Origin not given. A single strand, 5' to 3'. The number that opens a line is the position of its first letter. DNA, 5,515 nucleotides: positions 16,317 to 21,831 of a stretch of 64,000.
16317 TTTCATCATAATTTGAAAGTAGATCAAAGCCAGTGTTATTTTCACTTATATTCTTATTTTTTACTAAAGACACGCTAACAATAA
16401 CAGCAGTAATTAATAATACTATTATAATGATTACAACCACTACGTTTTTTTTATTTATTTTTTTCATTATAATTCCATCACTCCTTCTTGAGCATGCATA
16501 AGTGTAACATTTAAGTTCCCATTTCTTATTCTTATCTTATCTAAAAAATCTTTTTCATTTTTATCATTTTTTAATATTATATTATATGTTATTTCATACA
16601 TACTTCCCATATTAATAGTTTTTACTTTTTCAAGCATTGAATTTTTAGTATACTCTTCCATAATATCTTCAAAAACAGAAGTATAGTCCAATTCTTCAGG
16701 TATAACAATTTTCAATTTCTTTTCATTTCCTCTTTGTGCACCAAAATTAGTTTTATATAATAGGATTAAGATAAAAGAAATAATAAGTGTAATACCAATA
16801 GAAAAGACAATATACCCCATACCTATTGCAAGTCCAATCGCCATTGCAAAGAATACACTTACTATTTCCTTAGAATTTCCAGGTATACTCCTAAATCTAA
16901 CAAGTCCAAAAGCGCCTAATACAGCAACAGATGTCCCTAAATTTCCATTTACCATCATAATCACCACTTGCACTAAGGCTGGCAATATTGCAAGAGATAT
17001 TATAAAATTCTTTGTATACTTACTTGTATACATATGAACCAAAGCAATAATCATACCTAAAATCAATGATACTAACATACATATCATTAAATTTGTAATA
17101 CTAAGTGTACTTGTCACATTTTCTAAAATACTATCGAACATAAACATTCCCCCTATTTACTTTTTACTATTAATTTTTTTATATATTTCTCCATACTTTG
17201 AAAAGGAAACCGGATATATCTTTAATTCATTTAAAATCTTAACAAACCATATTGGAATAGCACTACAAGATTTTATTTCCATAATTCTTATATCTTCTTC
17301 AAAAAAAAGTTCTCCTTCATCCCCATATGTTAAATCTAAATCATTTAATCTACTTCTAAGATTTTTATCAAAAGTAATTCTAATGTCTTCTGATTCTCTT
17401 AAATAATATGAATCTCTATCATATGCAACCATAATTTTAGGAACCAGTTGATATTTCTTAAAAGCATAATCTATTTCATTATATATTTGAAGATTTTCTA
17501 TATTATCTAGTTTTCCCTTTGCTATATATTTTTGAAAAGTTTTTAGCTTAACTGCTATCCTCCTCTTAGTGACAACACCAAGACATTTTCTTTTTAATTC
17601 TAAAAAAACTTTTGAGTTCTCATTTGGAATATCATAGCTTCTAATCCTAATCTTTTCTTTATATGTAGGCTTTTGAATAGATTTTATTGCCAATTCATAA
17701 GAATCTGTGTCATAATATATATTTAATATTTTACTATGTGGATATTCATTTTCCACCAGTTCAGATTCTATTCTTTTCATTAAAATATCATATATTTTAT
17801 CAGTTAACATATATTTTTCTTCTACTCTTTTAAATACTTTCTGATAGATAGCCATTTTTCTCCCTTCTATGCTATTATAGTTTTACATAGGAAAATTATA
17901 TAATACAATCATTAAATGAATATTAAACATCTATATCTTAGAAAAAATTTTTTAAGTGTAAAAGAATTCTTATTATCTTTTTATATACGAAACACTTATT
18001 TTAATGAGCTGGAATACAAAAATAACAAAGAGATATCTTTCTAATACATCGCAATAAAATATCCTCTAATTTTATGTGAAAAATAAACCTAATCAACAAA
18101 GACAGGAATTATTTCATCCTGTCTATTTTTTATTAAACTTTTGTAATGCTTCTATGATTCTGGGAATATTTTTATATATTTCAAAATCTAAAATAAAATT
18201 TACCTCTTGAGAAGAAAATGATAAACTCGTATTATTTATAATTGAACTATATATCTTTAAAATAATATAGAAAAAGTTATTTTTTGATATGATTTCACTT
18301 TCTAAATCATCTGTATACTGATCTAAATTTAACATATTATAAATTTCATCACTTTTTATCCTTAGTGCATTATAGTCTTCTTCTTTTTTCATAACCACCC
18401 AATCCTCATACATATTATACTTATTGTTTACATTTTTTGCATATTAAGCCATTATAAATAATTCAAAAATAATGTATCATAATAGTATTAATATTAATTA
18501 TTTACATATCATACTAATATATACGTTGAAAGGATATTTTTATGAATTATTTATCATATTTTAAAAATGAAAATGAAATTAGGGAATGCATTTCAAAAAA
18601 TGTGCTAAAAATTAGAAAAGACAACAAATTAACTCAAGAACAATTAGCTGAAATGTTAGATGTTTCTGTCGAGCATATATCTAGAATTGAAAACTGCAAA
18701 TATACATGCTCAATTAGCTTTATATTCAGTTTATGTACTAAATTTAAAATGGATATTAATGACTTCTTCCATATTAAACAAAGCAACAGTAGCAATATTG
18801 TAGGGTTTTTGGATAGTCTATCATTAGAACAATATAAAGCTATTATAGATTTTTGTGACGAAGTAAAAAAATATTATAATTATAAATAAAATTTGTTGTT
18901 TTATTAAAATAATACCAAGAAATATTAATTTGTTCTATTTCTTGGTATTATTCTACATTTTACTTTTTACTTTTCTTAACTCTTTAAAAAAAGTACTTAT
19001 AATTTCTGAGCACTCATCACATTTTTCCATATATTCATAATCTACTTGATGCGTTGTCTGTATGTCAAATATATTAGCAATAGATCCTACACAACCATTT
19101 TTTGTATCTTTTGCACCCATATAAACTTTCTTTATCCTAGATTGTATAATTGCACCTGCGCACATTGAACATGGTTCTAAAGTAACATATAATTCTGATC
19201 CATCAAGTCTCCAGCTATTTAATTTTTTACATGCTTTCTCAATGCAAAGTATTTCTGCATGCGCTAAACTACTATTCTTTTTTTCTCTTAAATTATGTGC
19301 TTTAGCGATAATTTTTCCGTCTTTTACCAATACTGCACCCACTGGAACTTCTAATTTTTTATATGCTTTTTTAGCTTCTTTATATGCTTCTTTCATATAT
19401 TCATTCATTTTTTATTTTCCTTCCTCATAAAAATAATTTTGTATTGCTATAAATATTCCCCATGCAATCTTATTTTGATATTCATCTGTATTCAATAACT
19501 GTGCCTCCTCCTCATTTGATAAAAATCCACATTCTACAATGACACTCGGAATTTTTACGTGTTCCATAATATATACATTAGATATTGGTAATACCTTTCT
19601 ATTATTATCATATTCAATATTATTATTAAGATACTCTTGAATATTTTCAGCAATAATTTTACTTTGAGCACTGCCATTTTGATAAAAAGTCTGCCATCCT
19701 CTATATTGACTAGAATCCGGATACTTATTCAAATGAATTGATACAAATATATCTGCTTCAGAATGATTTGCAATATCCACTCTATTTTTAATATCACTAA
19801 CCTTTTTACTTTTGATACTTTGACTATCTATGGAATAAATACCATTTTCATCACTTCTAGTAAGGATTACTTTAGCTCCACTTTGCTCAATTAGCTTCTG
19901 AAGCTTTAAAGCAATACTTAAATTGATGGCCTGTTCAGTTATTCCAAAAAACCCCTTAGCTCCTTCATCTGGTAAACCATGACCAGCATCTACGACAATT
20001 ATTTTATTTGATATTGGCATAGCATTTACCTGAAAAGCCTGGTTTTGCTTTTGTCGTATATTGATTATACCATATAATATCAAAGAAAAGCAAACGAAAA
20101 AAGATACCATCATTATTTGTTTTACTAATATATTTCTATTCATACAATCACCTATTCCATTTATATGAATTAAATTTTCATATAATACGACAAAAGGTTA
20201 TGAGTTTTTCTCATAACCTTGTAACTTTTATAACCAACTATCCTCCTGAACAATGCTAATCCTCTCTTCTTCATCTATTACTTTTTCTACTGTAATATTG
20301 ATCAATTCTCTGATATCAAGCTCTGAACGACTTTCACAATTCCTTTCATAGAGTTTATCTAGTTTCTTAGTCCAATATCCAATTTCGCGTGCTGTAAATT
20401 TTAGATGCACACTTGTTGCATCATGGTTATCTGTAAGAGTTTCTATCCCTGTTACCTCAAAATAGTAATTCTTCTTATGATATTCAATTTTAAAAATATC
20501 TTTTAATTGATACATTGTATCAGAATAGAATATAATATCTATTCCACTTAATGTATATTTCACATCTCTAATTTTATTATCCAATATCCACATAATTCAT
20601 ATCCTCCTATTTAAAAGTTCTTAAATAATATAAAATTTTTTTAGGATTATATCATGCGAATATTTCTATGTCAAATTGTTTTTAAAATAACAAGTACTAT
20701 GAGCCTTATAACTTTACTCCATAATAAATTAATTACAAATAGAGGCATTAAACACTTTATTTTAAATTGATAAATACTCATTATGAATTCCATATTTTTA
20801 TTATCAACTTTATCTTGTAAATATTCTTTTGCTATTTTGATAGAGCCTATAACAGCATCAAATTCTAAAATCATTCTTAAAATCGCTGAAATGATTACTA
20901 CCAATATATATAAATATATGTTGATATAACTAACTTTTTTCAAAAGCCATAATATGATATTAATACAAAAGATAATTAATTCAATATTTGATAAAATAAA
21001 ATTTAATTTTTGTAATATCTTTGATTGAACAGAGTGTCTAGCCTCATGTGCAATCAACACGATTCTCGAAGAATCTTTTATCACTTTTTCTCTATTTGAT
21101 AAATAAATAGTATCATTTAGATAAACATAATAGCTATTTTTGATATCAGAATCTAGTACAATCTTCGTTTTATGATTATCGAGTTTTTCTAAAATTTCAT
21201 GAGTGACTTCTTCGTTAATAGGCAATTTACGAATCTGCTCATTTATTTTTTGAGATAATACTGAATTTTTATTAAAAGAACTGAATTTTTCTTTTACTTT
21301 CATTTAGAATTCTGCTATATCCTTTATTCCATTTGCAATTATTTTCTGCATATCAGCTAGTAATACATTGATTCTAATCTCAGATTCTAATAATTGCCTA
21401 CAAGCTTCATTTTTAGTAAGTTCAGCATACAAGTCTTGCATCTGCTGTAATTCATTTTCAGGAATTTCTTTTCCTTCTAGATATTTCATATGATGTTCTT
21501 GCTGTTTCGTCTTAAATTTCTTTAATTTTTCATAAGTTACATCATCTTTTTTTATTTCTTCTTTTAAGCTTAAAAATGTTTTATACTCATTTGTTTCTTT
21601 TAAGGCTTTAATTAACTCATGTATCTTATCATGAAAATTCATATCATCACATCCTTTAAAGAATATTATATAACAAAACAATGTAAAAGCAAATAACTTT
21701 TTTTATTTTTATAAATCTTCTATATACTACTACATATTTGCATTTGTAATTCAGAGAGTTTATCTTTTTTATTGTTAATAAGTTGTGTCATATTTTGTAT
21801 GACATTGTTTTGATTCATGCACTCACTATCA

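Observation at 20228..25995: Origin-proximal operon built on a VirB4-family ATPase plus a TadZ/ParA-like ATPase, with no other conjugation or T4SS genes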

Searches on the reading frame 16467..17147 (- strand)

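Call 54: search_protein_families(library=pfam, proteins=[window:16467-17147:-], max_evalue=0.05)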
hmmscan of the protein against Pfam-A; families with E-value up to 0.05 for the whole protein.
window:16467-17147:- (226 aa): 1 family
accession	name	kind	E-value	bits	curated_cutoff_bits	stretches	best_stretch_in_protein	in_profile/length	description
PF16316.10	DUF4956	-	1.4e-14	54.6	30.6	1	31-188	4-169/169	Domain of unknown function (DUF4956)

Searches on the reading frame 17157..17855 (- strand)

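Call 54: search_protein_families(library=pfam, proteins=[window:17157-17855:-], max_evalue=0.05)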
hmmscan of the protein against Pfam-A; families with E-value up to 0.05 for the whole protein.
window:17157-17855:- (232 aa): 1 family
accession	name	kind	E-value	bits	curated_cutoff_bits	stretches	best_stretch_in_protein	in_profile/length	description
PF09359.15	VTC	-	5.4e-38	131.3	23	1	10-226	2-232/235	VTC domain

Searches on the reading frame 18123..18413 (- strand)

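Call 54: search_protein_families(library=pfam, proteins=[window:18123-18413:-], max_evalue=0.05)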
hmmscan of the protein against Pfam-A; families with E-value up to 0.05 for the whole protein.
window:18123-18413:- (96 aa): 1 family
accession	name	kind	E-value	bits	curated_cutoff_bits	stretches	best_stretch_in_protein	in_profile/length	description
PF07426.16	Dynactin_p22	-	0.012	15.8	25.2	1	7-94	45-128/168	Dynactin subunit p22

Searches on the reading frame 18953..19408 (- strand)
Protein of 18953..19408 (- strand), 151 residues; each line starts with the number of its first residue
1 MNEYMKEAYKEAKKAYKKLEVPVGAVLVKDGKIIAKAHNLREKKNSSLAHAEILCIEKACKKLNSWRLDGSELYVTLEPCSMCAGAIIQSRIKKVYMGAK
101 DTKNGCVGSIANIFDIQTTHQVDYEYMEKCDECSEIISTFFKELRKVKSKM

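Call 77: search_protein_families(library=ncbifam, proteins=[window:18953-19408:-], max_evalue=1e-10)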
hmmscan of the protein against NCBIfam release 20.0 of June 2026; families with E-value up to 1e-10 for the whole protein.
window:18953-19408:- (151 aa): 2 families
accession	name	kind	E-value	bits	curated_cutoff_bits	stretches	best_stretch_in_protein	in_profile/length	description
NF008113.2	PRK10860.1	equivalog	5e-40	137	150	1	4-147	10-154/165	tRNA adenosine(34) deaminase TadA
TIGR00326.1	eubact_ribD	equivalog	4.1e-16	59.1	156.35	1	5-115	1-110/343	bifunctional diaminohydroxyphosphoribosylaminopyrimidine deaminase/5-amino-6-(5-phosphoribosylamino)uracil reductase RibD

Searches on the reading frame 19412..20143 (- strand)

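Call 54: search_protein_families(library=pfam, proteins=[window:19412-20143:-], max_evalue=0.05)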
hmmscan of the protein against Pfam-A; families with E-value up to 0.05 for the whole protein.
window:19412-20143:- (243 aa): 2 families
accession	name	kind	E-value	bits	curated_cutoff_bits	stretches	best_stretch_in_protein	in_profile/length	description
PF01520.23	Amidase_3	-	1.7e-48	165.4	27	1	49-236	1-174/174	N-acetylmuramoyl-L-alanine amidase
PF04473.18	DUF553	-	0.045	13.6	20.5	0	161-200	15-54/140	Transglutaminase-like domain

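Call 77: search_protein_families(library=ncbifam, proteins=[window:19412-20143:-], max_evalue=1e-10)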
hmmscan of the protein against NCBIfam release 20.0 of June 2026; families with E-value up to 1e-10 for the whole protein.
window:19412-20143:- (243 aa): 4 families
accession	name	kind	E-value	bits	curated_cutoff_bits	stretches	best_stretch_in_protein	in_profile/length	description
TIGR02883.1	spore_cwlD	equivalog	2.1e-63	213.9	221.55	1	47-237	1-189/189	N-acetylmuramoyl-L-alanine amidase CwlD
NF007751.0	PRK10431.1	equivalog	1.2e-20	73.5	532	0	194-239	372-417/445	N-acetylmuramoyl-L-alanine amidase AmiB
NF007652.1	PRK10319.1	equivalog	4.6e-19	68.8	400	0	39-145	50-143/291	N-acetylmuramoyl-L-alanine amidase AmiA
NF038267.1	amidase_AmiC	exception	6.4e-18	64.6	700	0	48-151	188-277/407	N-acetylmuramoyl-L-alanine amidase AmiC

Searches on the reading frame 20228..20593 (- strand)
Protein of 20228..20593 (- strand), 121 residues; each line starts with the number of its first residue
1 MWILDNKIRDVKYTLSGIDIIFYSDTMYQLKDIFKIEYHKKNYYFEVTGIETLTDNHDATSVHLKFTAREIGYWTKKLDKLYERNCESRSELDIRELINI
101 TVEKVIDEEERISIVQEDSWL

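Call 3: search_protein_families(library=pfam, proteins=[window:20228-20593:-], max_evalue=0.1)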
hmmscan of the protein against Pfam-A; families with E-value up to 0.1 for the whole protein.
window:20228-20593:- (121 aa): 0 families

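Call 4: search_protein_families(library=ncbifam, proteins=[window:20228-20593:-], max_evalue=0.1)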
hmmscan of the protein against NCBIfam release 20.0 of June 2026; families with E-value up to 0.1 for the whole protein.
window:20228-20593:- (121 aa): 0 families

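Call 23: search_protein_families(library=padloc, proteins=[window:20228-20593:-], max_evalue=0.01)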
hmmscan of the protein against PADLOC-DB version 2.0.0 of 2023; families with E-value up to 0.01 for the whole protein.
window:20228-20593:- (121 aa): 0 families

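Call 71: search_protein_families(library=phrogs, proteins=[window:20228-20593:-], max_evalue=0.01)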
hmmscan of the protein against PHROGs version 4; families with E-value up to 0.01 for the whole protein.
window:20228-20593:- (121 aa): 0 families

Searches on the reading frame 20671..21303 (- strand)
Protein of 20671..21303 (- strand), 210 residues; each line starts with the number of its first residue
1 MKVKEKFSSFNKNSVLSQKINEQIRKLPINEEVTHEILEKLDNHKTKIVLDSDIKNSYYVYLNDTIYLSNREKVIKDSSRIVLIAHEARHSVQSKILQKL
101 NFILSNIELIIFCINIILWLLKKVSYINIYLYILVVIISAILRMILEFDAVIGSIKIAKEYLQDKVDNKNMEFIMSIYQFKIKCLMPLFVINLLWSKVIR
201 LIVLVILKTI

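Call 3: search_protein_families(library=pfam, proteins=[window:20671-21303:-], max_evalue=0.1)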
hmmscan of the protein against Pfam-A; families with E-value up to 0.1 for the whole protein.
window:20671-21303:- (210 aa): 2 families
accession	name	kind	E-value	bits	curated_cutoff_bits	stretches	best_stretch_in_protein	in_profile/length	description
PF20573.4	DUF6782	-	0.0053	16.5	27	1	33-95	43-105/241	Putative metallopeptidase family (DUF6782)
PF18766.7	SWI2_SNF2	-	0.067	13.3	26.7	1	5-112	66-151/221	SWI2/SNF2 ATPase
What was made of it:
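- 20671..21303 (-): p210: membrane protein with an invariant HExxH motif, a putative metalloprotease. It is a conserved neighbour in the window clade only. Weak DUF6782 match (call 3).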

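Call 4: search_protein_families(library=ncbifam, proteins=[window:20671-21303:-], max_evalue=0.1)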
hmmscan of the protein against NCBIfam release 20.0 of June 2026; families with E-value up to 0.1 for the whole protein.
window:20671-21303:- (210 aa): 1 family
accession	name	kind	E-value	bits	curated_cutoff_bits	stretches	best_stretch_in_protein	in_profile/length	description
TIGR00099.1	Cof-subfamily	subfamily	0.018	14.7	137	1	7-106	58-151/256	Cof-type HAD-IIB family hydrolase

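Call 23: search_protein_families(library=padloc, proteins=[window:20671-21303:-], max_evalue=0.01)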
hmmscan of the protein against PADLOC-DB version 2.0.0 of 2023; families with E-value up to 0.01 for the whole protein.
window:20671-21303:- (210 aa): 0 families

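Call 71: search_protein_families(library=phrogs, proteins=[window:20671-21303:-], max_evalue=0.01)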
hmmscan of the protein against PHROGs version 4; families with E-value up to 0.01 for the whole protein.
window:20671-21303:- (210 aa): 0 families

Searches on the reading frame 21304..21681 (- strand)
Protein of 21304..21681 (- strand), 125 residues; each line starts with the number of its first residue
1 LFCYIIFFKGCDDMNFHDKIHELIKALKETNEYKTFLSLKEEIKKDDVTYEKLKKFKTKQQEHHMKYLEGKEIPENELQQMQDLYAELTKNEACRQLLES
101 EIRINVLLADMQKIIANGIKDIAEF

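Call 3: search_protein_families(library=pfam, proteins=[window:21304-21681:-], max_evalue=0.1)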
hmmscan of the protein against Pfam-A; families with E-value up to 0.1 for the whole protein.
window:21304-21681:- (125 aa): 4 families
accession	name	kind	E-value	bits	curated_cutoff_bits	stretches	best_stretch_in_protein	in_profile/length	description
PF06133.16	Com_YlbF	-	1.1e-21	77.7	23.9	1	18-119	3-104/105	Control of competence regulator ComK, YlbF/YmcA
PF04339.18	FemAB_like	-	0.014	15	27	1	30-101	169-237/369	Peptidogalycan biosysnthesis/recognition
PF12311.13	DUF3632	-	0.016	16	23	1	16-100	14-90/175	Protein of unknown function (DUF3632)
PF24956.1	Msl2-3_C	-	0.032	14.9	29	0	103-117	16-30/87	Mechanosensitive ion channel protein 2/3 C-terminal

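Call 4: search_protein_families(library=ncbifam, proteins=[window:21304-21681:-], max_evalue=0.1)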
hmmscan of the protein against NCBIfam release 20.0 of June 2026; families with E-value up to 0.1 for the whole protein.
window:21304-21681:- (125 aa): 7 families
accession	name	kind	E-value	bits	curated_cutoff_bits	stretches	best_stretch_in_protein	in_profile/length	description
NF010211.0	PRK13676.1-4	equivalog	6.4e-14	52.2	200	1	15-120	4-109/118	YlbF/YmcA family competence regulator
NF010209.0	PRK13676.1-1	equivalog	6.5e-10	39.7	130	1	15-123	4-112/113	YlbF/YmcA family competence regulator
NF041416.1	halo_CC_star_2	equivalog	2.4e-09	37.7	140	1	17-120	3-101/113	halo-CC-star protein HcsL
NF010212.0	PRK13676.1-5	equivalog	2.9e-09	37.3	177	1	14-122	3-111/114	YlbF/YmcA family competence regulator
NF010210.0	PRK13676.1-2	equivalog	4.1e-09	36.6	223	1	14-122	3-111/117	YlbF/YmcA family competence regulator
TIGR01437.1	selA_rel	subfamily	0.046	12.6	385.3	1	53-108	254-309/363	DgaE family pyridoxal phosphate-dependent ammonia lyase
NF002074.0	PRK00913.1-4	equivalog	0.073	11.9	415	1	13-93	86-166/496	leucyl aminopeptidase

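Call 23: search_protein_families(library=padloc, proteins=[window:21304-21681:-], max_evalue=0.01)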
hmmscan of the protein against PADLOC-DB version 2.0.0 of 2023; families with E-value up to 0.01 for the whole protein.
window:21304-21681:- (125 aa): 0 families
